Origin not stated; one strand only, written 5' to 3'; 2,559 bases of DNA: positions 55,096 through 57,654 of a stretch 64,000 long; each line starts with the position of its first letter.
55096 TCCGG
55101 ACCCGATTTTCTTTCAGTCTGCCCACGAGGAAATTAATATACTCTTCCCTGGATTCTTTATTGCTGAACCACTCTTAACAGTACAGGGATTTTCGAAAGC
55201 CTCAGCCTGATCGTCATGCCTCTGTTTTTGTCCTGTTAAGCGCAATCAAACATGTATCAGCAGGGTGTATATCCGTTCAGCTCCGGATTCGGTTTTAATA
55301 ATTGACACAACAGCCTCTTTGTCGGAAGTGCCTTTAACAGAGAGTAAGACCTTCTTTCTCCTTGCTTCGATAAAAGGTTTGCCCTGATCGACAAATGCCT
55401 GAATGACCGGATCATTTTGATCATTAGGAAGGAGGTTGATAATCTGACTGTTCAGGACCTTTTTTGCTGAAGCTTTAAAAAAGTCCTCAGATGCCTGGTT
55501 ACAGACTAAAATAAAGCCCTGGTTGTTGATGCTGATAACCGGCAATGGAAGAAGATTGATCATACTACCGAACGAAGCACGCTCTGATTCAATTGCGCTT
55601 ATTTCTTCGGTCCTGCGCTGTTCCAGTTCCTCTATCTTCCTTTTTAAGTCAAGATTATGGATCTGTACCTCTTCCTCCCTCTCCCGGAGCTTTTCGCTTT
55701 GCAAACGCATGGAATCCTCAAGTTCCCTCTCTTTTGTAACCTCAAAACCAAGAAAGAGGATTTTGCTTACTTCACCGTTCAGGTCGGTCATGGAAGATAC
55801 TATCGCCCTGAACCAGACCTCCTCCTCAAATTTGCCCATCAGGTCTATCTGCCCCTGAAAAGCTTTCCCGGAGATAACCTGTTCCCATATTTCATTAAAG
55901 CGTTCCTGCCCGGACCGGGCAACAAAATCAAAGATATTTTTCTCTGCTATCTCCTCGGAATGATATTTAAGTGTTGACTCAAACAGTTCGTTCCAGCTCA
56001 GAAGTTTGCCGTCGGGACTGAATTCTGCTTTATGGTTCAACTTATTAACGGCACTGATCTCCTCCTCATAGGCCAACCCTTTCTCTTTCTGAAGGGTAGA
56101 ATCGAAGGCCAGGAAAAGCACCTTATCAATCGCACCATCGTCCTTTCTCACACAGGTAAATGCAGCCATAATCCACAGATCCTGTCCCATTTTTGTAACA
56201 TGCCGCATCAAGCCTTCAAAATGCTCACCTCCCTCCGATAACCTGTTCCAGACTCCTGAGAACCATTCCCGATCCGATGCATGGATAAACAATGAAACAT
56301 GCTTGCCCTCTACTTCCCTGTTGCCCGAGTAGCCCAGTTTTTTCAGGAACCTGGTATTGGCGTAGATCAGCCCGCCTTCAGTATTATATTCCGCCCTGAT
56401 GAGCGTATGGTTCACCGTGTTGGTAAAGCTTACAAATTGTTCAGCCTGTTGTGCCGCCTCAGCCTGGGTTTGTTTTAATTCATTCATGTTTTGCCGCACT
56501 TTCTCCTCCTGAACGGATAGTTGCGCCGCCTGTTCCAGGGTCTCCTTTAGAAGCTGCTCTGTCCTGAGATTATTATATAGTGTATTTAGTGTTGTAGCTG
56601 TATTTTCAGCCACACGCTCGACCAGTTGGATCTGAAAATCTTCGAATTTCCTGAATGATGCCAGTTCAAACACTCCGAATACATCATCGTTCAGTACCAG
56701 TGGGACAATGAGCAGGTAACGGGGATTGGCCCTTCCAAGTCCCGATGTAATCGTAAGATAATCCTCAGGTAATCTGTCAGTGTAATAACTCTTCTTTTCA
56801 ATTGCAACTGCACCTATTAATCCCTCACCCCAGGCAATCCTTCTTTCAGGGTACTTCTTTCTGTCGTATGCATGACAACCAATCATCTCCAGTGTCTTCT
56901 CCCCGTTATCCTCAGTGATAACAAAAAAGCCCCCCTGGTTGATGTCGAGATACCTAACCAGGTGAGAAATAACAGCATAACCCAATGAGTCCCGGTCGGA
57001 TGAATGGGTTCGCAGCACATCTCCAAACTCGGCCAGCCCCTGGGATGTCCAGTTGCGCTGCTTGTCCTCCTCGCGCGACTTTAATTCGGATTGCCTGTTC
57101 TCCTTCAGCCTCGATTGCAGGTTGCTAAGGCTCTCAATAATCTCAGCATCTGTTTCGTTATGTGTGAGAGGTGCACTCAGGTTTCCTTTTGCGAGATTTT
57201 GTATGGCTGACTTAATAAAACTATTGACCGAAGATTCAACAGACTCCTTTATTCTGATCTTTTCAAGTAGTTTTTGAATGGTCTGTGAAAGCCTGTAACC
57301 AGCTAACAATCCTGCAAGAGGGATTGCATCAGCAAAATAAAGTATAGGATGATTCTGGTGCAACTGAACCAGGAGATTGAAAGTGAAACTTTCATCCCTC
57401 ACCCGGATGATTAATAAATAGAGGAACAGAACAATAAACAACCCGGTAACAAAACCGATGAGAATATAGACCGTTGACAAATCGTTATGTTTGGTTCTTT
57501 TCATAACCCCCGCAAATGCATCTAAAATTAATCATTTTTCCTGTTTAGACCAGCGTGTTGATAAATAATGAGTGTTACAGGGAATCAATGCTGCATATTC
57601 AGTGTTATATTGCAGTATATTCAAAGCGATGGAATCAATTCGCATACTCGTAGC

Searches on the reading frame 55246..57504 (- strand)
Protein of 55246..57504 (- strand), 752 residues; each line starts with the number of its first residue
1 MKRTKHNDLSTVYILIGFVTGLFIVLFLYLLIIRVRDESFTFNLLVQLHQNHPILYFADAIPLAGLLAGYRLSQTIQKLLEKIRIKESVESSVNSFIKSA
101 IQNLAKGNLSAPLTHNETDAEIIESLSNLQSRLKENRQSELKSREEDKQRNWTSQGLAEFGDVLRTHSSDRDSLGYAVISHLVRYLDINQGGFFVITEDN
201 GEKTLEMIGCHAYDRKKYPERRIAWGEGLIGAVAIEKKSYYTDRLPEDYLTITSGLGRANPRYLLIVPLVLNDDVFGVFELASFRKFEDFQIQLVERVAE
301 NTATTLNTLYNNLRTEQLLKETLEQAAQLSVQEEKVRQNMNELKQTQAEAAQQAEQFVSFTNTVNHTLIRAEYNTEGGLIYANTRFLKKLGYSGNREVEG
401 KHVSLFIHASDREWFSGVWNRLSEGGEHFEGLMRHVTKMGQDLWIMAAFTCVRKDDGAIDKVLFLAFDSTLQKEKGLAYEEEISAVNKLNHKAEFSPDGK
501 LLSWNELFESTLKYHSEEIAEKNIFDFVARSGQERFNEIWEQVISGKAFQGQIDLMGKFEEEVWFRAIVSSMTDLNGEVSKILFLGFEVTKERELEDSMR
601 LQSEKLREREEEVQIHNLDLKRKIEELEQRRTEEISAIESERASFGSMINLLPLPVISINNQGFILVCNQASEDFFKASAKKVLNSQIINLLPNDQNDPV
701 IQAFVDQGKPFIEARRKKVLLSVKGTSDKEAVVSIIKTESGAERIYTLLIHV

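Call 9: search_protein_families(library=pfam, proteins=[window:55246-57504:-], max_evalue=0.00001)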
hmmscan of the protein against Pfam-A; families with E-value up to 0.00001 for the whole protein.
window:55246-57504:- (752 aa): 6 families
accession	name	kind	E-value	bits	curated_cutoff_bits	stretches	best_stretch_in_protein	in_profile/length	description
PF13426.13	PAS_9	-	5.3e-24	84.9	27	2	497-590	9-102/103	PAS domain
PF08448.16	PAS_4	-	3.5e-18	66.3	23.1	1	495-593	11-109/110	PAS fold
PF00989.32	PAS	-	3.3e-17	63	22.6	1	647-743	5-101/113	PAS fold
PF08447.18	PAS_3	-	1.4e-15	57.8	25.6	1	380-462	2-85/89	PAS fold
PF13185.12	GAF_2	-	1.2e-12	48.6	28.6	1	170-306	3-135/136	GAF domain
PF13188.13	PAS_8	-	8.6e-06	25.9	21.8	0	374-405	18-48/65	PAS domain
